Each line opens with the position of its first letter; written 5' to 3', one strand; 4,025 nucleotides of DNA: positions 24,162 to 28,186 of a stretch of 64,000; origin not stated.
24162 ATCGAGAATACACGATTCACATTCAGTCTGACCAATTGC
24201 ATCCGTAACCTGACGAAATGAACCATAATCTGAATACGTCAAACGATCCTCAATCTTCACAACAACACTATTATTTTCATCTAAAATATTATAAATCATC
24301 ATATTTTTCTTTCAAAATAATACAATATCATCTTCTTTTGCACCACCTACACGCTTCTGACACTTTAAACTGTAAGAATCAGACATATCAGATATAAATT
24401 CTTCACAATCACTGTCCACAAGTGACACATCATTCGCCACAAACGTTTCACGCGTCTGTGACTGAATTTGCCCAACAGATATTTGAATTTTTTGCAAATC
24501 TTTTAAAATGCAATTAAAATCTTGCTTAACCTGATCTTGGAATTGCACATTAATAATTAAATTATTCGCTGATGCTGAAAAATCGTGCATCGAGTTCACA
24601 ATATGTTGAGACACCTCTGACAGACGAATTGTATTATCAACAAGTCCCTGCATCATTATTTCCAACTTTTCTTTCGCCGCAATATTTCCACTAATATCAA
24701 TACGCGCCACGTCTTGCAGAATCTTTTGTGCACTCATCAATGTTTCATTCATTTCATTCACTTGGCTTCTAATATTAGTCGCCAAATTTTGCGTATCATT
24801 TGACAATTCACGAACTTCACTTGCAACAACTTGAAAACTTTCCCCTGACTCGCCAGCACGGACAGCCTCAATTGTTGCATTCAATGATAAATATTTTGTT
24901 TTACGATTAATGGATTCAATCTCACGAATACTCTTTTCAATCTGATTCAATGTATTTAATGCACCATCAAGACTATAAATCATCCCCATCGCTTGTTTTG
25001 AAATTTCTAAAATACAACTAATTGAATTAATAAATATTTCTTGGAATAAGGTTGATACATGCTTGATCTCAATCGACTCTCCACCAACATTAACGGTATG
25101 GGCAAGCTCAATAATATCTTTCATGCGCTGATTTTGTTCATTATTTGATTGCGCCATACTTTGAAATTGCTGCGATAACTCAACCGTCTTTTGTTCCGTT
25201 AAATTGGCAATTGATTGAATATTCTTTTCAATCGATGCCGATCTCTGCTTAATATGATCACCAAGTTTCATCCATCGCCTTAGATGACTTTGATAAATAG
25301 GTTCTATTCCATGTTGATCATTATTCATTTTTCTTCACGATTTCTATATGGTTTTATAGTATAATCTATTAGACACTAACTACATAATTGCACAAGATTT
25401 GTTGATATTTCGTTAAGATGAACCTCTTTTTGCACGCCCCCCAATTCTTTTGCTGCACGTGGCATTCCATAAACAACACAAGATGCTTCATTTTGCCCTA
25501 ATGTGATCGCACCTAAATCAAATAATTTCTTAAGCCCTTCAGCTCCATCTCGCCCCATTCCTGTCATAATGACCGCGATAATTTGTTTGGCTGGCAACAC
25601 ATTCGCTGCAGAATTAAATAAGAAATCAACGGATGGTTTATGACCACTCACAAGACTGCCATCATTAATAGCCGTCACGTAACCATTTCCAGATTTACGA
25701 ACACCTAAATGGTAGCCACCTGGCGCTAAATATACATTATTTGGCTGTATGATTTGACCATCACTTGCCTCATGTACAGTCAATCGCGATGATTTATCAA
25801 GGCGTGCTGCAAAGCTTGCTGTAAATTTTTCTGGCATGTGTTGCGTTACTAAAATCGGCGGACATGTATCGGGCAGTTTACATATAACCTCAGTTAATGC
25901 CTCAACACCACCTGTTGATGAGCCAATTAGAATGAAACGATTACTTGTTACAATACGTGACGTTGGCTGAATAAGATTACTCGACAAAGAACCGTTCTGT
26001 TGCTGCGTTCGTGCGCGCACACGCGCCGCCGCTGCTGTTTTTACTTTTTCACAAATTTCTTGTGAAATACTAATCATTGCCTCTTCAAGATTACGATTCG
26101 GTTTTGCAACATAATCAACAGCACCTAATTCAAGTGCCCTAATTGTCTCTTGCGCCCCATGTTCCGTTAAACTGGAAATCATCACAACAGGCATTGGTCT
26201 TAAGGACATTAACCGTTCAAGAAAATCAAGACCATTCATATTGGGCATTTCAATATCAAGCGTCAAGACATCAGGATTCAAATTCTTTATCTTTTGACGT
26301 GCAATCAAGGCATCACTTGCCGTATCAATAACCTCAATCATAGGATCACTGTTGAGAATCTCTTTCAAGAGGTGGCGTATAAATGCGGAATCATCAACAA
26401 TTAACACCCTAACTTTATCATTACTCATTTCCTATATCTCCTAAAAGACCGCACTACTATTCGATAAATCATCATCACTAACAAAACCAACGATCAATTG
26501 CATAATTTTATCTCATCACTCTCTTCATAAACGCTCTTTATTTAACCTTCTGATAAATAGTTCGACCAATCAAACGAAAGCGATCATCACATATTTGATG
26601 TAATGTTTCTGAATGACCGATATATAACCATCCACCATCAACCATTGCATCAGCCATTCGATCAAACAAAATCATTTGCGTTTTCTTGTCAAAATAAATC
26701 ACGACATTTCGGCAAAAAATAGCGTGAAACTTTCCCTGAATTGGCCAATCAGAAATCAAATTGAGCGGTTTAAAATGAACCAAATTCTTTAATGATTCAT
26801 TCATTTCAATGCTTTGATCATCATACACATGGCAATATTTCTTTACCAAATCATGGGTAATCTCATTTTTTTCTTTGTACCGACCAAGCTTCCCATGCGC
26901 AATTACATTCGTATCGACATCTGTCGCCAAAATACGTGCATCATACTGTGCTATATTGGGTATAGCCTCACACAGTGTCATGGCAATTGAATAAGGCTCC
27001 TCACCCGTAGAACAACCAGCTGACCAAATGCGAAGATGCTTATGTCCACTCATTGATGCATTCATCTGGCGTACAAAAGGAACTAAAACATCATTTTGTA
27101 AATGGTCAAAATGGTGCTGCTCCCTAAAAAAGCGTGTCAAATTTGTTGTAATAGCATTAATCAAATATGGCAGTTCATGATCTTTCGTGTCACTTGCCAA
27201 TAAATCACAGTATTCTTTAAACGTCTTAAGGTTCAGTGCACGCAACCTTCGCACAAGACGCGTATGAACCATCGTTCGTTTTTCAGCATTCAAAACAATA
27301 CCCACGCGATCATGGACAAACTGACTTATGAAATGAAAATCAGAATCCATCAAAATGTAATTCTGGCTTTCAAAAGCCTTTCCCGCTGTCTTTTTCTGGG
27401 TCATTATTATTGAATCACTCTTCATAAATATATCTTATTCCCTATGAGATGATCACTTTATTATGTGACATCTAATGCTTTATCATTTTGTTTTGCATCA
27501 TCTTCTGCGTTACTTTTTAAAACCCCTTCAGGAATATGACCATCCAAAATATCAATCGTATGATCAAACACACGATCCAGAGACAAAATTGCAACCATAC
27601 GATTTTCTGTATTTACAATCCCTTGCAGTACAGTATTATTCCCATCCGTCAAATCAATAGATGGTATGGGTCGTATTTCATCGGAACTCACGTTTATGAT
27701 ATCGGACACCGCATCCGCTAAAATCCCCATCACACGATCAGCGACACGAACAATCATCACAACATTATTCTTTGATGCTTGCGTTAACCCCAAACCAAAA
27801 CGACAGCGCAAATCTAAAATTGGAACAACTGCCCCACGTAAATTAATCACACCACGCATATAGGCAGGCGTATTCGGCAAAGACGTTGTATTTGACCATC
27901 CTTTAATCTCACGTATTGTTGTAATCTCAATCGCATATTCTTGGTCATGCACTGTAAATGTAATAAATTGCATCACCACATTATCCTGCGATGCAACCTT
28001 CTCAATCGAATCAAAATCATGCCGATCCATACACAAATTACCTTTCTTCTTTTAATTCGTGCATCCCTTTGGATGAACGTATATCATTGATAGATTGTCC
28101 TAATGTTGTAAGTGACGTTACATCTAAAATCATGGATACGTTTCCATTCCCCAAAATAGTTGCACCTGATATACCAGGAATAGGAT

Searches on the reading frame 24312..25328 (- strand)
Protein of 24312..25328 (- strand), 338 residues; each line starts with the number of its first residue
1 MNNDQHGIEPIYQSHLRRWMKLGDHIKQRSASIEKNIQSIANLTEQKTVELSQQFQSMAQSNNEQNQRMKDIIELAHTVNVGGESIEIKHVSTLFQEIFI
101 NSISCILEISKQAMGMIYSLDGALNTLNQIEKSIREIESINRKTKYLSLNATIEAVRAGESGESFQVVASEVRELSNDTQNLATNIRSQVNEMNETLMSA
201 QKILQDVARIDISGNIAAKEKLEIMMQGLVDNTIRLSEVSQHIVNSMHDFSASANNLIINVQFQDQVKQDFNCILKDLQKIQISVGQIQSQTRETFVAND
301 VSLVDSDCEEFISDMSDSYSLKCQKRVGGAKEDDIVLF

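Call 6: search_protein_families(library=pfam, proteins=[window:24312-25328:-], max_evalue=0.001)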
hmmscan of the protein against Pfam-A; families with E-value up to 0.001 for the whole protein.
window:24312-25328:- (338 aa): 1 family
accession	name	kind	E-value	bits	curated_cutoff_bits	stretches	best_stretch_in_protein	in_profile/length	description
PF00015.26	MCPsignal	-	8.6e-18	65.2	34.6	1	126-266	31-170/172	Methyl-accepting chemotaxis protein (MCP) signalling domain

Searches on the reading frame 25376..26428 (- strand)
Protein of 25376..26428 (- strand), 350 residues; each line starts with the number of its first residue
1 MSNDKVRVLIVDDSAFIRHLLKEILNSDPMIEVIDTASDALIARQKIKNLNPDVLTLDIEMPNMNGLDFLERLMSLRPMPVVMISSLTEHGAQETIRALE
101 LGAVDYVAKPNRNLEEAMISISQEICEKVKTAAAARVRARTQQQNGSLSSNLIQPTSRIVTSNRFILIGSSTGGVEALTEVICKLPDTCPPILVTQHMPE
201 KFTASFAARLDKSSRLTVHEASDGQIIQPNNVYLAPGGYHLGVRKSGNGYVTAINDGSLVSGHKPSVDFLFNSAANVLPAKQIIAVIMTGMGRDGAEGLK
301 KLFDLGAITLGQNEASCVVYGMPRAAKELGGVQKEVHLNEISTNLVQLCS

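Call 6: search_protein_families(library=pfam, proteins=[window:25376-26428:-], max_evalue=0.001)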
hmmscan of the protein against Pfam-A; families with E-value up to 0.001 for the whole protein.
window:25376-26428:- (350 aa): 2 families
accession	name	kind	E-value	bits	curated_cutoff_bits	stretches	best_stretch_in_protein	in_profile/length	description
PF01339.22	CheB_methylest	-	1.5e-61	207.6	24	1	166-344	1-173/174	CheB methylesterase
PF00072.30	Response_reg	-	8.1e-25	87.6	30.2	1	8-112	1-102/111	Response regulator receiver domain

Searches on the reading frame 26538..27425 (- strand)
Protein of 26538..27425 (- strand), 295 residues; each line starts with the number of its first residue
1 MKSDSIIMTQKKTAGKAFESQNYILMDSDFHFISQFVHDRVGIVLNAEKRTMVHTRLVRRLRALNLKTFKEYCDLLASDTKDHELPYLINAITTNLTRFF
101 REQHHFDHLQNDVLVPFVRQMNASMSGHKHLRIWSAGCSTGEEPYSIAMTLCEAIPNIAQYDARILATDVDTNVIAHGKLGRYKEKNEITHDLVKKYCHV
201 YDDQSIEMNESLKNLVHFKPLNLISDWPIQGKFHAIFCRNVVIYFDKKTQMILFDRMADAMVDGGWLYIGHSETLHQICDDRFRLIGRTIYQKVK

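Call 6: search_protein_families(library=pfam, proteins=[window:26538-27425:-], max_evalue=0.001)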
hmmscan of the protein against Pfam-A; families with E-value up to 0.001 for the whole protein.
window:26538-27425:- (295 aa): 2 families
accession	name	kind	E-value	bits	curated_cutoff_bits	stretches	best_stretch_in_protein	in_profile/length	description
PF01739.24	CheR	-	5.7e-59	199.3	27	1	95-289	1-192/195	CheR methyltransferase, SAM binding domain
PF03705.20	CheR_N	-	2e-16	59.8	27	1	29-79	2-52/53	CheR methyltransferase, all-alpha domain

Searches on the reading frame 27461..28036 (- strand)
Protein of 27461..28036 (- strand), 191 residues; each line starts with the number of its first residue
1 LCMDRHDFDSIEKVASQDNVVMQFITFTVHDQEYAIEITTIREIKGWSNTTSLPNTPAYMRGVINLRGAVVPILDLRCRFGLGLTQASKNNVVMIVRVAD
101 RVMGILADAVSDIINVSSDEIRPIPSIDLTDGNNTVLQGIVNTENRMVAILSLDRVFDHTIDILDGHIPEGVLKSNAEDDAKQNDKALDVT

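Call 6: search_protein_families(library=pfam, proteins=[window:27461-28036:-], max_evalue=0.001)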
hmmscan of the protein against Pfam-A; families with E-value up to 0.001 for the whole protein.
window:27461-28036:- (191 aa): 1 family
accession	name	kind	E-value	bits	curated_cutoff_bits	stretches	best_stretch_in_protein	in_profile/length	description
PF01584.24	CheW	-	6e-37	126.8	23.5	1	23-159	1-136/138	CheW-like domain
